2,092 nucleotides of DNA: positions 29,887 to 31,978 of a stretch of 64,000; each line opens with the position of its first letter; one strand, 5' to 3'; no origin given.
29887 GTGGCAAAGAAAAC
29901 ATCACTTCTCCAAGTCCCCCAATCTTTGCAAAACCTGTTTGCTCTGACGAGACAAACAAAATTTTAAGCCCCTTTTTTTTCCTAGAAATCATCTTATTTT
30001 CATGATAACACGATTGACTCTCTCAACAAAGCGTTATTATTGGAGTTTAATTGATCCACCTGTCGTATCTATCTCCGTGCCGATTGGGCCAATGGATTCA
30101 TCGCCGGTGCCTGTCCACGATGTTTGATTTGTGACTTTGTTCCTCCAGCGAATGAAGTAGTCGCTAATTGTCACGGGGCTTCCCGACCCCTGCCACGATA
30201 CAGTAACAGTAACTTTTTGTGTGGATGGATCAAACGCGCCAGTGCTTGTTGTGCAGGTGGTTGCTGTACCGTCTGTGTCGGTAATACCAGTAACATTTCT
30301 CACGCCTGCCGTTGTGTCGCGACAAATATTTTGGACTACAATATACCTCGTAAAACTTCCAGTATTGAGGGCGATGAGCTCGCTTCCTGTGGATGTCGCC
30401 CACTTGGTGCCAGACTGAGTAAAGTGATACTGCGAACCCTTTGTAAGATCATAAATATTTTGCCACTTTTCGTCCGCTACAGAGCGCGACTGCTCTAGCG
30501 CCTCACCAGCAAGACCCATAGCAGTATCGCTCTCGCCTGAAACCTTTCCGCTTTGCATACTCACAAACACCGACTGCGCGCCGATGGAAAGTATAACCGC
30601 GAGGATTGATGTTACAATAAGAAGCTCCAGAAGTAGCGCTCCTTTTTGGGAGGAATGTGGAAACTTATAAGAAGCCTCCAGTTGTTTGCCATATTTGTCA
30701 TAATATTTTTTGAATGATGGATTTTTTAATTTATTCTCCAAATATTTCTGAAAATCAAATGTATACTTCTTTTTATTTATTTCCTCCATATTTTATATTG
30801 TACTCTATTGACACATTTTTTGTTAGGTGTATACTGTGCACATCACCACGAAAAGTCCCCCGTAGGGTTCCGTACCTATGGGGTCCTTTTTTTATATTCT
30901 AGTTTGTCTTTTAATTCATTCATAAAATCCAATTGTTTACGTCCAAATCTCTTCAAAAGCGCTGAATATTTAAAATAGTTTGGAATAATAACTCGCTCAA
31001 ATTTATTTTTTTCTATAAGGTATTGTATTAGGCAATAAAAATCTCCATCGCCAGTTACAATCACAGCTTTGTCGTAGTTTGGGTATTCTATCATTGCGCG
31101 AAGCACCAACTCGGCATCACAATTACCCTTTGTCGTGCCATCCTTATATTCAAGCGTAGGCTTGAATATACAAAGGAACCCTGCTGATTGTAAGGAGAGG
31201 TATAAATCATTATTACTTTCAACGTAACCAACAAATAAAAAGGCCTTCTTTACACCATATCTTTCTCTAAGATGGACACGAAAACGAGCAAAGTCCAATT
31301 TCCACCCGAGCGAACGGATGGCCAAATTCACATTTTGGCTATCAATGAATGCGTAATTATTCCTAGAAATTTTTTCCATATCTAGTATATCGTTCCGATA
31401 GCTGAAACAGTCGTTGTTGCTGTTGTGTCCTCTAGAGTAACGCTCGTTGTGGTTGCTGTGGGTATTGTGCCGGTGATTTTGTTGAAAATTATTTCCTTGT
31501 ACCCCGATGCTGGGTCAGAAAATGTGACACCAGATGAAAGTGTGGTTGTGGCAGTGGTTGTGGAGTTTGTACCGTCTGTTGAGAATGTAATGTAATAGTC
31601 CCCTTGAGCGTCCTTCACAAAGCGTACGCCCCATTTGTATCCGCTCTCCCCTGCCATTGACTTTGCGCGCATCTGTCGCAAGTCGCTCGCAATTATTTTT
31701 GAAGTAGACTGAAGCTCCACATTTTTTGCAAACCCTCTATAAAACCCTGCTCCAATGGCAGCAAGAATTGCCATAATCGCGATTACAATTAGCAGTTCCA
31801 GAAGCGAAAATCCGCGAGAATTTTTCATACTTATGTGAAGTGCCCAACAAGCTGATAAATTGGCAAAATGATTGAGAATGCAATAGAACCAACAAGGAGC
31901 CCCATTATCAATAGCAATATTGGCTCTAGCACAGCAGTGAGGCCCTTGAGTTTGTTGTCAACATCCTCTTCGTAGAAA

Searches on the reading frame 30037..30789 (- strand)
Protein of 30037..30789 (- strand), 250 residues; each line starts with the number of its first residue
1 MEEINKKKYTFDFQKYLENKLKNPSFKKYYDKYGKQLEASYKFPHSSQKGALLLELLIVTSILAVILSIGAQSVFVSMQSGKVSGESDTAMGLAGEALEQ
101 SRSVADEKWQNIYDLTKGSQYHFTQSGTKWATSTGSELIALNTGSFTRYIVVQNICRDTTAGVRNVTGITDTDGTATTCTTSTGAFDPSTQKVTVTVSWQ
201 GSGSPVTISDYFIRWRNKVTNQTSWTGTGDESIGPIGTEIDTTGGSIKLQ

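Call 4: search_protein_families(library=pfam, proteins=[window:30037-30789:-], max_evalue=0.1)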
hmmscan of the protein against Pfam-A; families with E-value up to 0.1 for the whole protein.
window:30037-30789:- (250 aa): 2 families
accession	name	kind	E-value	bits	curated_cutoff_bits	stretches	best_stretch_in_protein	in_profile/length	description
PF00041.27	fn3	-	0.021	15.4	25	0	192-220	13-41/84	Fibronectin type III domain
PF16561.11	AMPK1_CBM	-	0.045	14.4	26.8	0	194-220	2-28/85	Glycogen recognition site of AMP-activated protein kinase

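Call 5: search_protein_families(library=ncbifam, proteins=[window:30037-30789:-], max_evalue=0.1)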
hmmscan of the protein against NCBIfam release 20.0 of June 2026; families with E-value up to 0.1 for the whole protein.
window:30037-30789:- (250 aa): 3 families
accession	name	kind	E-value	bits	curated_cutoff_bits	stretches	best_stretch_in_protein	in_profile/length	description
NF041013.1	T4P_ComGE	equivalog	0.018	15.1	49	1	48-100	3-55/83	competence type IV pilus minor pilin ComGE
TIGR02596.1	TIGR02596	subfamily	0.023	14.8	70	1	53-92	3-42/196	Verru_Chthon cassette protein D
NF033947.0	PEP-cistern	hypoth_equivalog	0.034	13.9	60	1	93-231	29-163/195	cistern family PEP-CTERM protein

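Call 98: search_solved_structures(query=A11, max_evalue=1)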
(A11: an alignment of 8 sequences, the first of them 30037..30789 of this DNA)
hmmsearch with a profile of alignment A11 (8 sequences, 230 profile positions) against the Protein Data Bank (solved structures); distinct sequences matched with E-value up to 1: 4.
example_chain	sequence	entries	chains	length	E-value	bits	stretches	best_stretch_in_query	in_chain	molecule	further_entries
7tgg_A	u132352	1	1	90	0.017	17.6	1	6-40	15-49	Geopilin domain 1 protein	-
9egp_A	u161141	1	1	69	0.021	17.3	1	14-42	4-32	Geopilin domain 1 protein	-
9lab_B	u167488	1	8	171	0.3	13.6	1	16-58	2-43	MSHA major pilin subunit MshA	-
1nvp_C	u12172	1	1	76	0.91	12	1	65-118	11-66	Transcription initiation factor IIA beta chain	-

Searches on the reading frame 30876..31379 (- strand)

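Call 85: search_protein_families(library=pfam, proteins=[window:30876-31379:-], max_evalue=0.0001)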
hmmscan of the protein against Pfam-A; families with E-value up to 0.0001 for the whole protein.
window:30876-31379:- (167 aa): 1 family
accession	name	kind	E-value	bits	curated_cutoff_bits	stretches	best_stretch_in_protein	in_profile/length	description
PF01936.24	NYN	-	8.1e-12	46.3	24.2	1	11-126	5-118/145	NYN domain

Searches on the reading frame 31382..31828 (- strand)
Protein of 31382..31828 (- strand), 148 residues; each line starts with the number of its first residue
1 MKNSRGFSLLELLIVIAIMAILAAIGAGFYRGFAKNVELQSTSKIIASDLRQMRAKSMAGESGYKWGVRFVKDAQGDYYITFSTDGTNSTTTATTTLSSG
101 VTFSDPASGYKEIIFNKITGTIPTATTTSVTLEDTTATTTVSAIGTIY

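Call 4: search_protein_families(library=pfam, proteins=[window:31382-31828:-], max_evalue=0.1)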
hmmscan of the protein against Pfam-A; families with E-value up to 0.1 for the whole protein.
window:31382-31828:- (148 aa): 3 families
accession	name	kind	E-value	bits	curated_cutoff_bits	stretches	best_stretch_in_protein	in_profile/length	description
PF07963.17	N_methyl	-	1.2e-09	37.8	21.2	1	1-25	1-25/27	Prokaryotic N-terminal methylation motif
PF15168.11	TRIQK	-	0.068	13.6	27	0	12-39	52-79/79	Triple QxxK/R motif-containing protein family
PF02706.20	Wzz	-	0.091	13.5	25.5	0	13-73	16-63/91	Chain length determinant protein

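Call 5: search_protein_families(library=ncbifam, proteins=[window:31382-31828:-], max_evalue=0.1)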
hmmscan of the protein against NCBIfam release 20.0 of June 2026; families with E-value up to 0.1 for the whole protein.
window:31382-31828:- (148 aa): 16 families
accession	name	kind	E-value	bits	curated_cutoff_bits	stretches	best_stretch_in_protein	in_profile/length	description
NF047827.1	T3SSXpsH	equivalog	5.8e-10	39.1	160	1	5-62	1-58/145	type II secretion system protein XpsH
TIGR02532.1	IV_pilin_GFxxxE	domain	3.9e-08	32.8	16.3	1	5-26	2-23/24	prepilin-type N-terminal cleavage/methylation domain-containing protein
TIGR02596.1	TIGR02596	subfamily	8.8e-08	32.5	70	1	7-75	1-67/196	Verru_Chthon cassette protein D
TIGR01708.2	typeII_sec_gspH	equivalog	9.8e-08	32.2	80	1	4-72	1-67/169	type II secretion system minor pseudopilin GspH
NF007862.0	PRK10574.1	equivalog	2.1e-07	31.2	138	1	1-39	1-39/145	prepilin peptidase-dependent pilin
NF007800.0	PRK10506.1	equivalog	2.3e-07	30.8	158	1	1-58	5-62/163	prepilin peptidase-dependent protein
NF040982.1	ComGD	equivalog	6e-05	23.5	70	1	5-124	2-112/139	competence type IV pilus minor pilin ComGD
NF041775.1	typeIV_PilA_Myxo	equivalog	0.00026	21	400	1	4-35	10-41/214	type IV pilin protein PilA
NF007660.0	PRK10332.1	equivalog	0.0005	20.5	86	1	1-51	5-56/107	prepilin-type N-terminal cleavage/methylation domain-containing protein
TIGR01710.1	typeII_sec_gspG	equivalog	0.0039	17.2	88.85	1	5-42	1-38/134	type II secretion system major pseudopilin GspG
TIGR01711.1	gspJ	equivalog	0.0055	16.5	64.85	1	5-24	1-20/192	type II secretion system minor pseudopilin GspJ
NF041013.1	T4P_ComGE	equivalog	0.006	16.7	49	1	2-24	1-23/83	competence type IV pilus minor pilin ComGE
NF007848.0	PRK10557.1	equivalog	0.014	14.7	120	1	2-43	8-49/192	prepilin peptidase-dependent protein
TIGR02523.1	type_IV_pilV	equivalog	0.045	14.2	52.2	1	5-92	2-90/139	type IV pilus modification protein PilV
NF040999.1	pilin_ComGC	equivalog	0.067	13.4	75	0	5-22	2-19/84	competence type IV pilus major pilin ComGC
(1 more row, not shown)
